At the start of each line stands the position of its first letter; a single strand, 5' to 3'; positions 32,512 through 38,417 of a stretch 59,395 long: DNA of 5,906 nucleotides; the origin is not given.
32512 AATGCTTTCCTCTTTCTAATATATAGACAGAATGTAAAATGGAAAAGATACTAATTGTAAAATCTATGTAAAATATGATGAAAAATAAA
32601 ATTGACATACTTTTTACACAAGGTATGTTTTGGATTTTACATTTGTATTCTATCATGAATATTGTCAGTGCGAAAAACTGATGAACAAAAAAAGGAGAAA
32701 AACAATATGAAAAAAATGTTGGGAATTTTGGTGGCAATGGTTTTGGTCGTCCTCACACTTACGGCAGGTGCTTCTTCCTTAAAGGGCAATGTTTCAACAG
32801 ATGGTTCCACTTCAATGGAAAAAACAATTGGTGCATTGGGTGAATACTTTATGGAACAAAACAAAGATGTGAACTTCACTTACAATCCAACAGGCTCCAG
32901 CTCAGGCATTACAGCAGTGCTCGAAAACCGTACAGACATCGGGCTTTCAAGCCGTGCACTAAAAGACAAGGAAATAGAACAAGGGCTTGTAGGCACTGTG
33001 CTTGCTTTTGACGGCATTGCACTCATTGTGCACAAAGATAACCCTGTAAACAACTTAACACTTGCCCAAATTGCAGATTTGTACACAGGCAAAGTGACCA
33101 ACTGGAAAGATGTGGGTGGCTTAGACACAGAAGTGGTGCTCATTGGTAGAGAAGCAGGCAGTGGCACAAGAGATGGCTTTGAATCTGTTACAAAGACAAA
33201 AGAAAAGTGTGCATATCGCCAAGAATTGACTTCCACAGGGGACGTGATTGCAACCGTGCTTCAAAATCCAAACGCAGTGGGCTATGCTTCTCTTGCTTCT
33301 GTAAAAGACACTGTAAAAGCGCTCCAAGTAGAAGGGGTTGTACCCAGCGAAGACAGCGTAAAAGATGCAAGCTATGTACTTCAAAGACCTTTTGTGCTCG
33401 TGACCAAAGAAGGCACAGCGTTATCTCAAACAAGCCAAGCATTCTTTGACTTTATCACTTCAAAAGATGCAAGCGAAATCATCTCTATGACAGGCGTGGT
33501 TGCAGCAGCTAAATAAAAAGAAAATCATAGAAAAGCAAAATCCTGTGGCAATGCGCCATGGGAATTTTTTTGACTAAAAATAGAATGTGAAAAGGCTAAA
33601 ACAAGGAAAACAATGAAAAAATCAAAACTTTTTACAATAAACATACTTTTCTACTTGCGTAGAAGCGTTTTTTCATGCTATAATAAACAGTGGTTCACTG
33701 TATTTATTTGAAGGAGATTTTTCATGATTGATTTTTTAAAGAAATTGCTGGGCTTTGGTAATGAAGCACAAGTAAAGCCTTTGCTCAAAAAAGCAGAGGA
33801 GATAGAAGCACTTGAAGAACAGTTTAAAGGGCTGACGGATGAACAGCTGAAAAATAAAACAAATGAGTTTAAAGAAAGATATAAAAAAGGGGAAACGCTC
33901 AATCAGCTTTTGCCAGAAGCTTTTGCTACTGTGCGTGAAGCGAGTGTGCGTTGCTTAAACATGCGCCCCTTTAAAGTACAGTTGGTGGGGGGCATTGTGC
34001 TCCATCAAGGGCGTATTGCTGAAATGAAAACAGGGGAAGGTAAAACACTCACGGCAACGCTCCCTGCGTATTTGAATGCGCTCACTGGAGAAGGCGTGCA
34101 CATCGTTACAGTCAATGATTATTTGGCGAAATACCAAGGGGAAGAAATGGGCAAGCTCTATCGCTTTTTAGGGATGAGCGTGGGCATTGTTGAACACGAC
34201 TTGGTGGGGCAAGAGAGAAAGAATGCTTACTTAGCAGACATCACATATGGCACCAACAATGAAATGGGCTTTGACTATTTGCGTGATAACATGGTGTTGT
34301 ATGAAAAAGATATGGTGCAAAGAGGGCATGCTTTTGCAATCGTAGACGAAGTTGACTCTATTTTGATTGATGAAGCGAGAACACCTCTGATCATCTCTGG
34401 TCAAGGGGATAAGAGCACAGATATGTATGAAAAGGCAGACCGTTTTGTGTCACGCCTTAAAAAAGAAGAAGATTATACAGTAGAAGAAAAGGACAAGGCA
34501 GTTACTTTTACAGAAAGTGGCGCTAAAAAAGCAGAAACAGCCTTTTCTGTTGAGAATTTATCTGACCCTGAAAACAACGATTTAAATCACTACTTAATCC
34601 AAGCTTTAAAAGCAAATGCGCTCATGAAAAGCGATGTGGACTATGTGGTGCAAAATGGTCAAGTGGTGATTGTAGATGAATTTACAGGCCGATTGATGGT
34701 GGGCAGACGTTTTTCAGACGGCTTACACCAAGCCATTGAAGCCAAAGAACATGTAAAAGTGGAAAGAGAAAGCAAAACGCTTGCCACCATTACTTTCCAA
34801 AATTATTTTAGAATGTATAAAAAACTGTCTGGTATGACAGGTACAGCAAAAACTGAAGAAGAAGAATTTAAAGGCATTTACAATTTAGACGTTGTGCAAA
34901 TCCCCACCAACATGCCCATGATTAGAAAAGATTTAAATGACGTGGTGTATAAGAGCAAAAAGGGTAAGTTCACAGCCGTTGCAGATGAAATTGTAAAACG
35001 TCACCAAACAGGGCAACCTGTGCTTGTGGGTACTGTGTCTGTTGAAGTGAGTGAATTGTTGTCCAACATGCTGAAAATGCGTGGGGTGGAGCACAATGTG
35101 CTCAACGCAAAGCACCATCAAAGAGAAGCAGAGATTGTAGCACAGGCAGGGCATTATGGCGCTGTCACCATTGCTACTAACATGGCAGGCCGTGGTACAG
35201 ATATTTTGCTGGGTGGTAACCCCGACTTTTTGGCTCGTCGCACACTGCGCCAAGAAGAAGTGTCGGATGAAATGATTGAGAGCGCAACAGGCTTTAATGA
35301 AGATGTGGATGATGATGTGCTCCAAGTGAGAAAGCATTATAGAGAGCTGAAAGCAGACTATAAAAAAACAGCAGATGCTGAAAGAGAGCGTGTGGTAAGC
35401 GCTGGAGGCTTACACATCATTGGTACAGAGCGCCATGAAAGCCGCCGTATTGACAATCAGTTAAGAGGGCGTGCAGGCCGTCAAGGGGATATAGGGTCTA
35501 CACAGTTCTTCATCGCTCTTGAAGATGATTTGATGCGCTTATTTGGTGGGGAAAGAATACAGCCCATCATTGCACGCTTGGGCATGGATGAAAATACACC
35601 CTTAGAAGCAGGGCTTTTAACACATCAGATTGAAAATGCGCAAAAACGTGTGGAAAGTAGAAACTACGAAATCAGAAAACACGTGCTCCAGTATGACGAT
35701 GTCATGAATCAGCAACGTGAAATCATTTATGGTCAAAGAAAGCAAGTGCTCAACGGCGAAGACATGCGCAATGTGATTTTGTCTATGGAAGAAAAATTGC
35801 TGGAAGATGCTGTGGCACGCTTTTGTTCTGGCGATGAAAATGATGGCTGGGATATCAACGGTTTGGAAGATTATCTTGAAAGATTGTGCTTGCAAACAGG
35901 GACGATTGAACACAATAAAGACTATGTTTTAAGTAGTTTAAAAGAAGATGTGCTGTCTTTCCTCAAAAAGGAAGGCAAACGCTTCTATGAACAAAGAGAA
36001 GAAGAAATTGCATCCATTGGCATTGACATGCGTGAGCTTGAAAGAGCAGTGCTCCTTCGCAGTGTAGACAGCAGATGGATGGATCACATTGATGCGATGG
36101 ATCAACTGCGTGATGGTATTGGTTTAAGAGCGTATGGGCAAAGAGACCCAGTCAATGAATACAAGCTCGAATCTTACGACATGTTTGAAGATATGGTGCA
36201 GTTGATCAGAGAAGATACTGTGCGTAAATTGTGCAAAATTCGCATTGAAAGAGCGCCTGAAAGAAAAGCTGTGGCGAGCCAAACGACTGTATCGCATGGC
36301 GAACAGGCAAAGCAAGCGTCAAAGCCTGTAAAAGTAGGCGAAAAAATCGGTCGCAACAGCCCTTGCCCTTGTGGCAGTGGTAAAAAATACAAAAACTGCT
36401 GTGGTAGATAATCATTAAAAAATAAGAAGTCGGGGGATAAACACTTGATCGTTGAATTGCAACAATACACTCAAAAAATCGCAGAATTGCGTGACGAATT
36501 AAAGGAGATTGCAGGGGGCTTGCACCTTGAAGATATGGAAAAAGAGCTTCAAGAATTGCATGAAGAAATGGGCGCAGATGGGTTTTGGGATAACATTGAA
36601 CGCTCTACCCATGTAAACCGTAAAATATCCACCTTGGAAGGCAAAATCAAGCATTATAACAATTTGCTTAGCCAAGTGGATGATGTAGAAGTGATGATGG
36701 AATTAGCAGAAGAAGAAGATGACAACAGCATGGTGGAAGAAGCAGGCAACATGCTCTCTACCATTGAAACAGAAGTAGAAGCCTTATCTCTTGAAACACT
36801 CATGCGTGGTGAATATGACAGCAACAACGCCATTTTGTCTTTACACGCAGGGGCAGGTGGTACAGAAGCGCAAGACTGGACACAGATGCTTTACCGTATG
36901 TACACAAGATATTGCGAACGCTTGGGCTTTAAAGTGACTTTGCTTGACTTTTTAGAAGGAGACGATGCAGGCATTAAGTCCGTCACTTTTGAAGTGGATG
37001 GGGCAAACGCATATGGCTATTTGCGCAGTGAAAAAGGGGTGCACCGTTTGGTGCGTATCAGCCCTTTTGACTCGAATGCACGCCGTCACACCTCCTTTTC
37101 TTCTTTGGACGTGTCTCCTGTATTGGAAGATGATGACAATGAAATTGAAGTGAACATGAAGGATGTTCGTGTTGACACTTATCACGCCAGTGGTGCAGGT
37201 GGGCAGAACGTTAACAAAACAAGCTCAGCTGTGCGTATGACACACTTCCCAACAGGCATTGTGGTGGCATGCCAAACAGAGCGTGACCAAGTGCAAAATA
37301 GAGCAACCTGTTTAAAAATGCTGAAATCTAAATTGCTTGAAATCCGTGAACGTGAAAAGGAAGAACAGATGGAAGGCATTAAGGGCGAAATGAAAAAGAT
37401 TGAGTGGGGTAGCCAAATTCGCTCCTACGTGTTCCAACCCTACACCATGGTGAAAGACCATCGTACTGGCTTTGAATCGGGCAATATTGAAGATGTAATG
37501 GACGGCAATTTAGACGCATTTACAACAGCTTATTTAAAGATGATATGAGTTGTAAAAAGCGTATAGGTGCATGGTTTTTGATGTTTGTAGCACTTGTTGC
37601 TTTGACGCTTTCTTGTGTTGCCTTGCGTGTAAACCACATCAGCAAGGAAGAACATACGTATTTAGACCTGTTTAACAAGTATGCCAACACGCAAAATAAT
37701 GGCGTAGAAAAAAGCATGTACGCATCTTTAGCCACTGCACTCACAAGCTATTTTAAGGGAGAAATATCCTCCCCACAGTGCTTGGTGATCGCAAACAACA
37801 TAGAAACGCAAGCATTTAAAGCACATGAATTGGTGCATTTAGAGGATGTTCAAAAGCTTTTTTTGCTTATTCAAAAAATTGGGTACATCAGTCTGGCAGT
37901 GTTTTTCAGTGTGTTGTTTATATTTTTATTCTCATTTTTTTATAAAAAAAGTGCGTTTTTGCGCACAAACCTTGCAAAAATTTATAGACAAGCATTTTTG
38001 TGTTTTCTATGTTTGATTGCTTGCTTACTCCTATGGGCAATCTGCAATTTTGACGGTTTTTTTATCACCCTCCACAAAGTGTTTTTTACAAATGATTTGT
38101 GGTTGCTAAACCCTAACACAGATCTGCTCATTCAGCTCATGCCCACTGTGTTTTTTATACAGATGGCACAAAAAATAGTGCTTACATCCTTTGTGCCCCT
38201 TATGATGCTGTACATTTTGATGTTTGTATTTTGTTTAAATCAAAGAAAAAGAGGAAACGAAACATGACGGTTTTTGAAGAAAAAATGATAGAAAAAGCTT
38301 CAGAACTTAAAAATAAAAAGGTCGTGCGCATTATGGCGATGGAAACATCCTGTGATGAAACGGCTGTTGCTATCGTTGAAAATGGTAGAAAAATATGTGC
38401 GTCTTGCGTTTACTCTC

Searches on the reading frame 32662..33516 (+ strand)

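Call 10: search_protein_families(library=pfam, proteins=[window:32662-33516:+], max_evalue=0.00001)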
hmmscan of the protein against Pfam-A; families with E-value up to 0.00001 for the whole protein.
window:32662-33516:+ (284 aa): 3 families
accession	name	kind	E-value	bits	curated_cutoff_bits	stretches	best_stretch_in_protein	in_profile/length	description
PF12849.12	PBP_like_2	-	2.4e-40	139.4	27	1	35-268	3-266/267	PBP superfamily domain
PF12727.12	PBP_like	-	8.3e-14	51.6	27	1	61-221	2-161/193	PBP superfamily domain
PF13531.11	SBP_bac_11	-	3.5e-08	33.9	25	1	49-278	6-225/227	Bacterial extracellular solute-binding protein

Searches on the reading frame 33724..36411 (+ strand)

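Call 10: search_protein_families(library=pfam, proteins=[window:33724-36411:+], max_evalue=0.00001)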
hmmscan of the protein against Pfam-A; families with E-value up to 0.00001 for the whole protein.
window:33724-36411:+ (895 aa): 5 families
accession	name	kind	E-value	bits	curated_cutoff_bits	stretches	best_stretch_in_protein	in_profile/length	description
PF07517.20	SecA_DEAD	-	3.6e-129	430.6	24.6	1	6-383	2-290/290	SecA DEAD-like domain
PF21090.3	P-loop_SecA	-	2.1e-90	302.3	27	1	398-623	1-204/205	SecA P-loop domain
PF07516.18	SecA_SW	-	1.6e-68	231.1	26.7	1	626-839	1-199/200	SecA Wing and Scaffold domain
PF01043.26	SecA_PP_bind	-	1.4e-43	148.4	23.5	1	230-339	1-110/110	SecA preprotein cross-linking domain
PF02810.21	SEC-C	-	1e-08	35.3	20.4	1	877-895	1-19/19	SEC-C motif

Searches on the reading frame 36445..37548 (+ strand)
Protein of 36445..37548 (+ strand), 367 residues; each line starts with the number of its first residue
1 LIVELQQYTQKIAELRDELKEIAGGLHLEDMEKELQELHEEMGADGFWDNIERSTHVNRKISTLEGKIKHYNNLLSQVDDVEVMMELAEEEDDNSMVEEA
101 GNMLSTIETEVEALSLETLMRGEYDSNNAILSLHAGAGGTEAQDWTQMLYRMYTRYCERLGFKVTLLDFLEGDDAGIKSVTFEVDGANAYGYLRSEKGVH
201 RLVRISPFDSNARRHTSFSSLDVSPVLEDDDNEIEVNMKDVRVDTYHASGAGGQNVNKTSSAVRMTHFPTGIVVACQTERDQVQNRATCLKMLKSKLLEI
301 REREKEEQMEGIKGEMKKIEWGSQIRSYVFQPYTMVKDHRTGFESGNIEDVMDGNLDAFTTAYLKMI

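Call 10: search_protein_families(library=pfam, proteins=[window:36445-37548:+], max_evalue=0.00001)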
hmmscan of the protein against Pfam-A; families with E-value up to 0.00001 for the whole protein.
window:36445-37548:+ (367 aa): 2 families
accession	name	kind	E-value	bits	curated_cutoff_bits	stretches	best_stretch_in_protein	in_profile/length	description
PF03462.23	PCRF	-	5.8e-58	196.3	24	1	31-220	1-193/194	PCRF domain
PF00472.26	RF-1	-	1.8e-41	141.2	35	1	231-340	2-116/116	RF-1 domain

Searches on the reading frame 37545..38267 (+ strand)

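Call 10: search_protein_families(library=pfam, proteins=[window:37545-38267:+], max_evalue=0.00001)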
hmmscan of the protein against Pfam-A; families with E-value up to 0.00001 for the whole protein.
window:37545-38267:+ (240 aa): 1 family
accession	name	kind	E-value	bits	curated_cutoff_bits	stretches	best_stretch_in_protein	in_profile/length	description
PF07314.17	Lit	-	2.5e-28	99.7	24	1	15-204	2-176/176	Lipoprotein intramolecular transacylase Lit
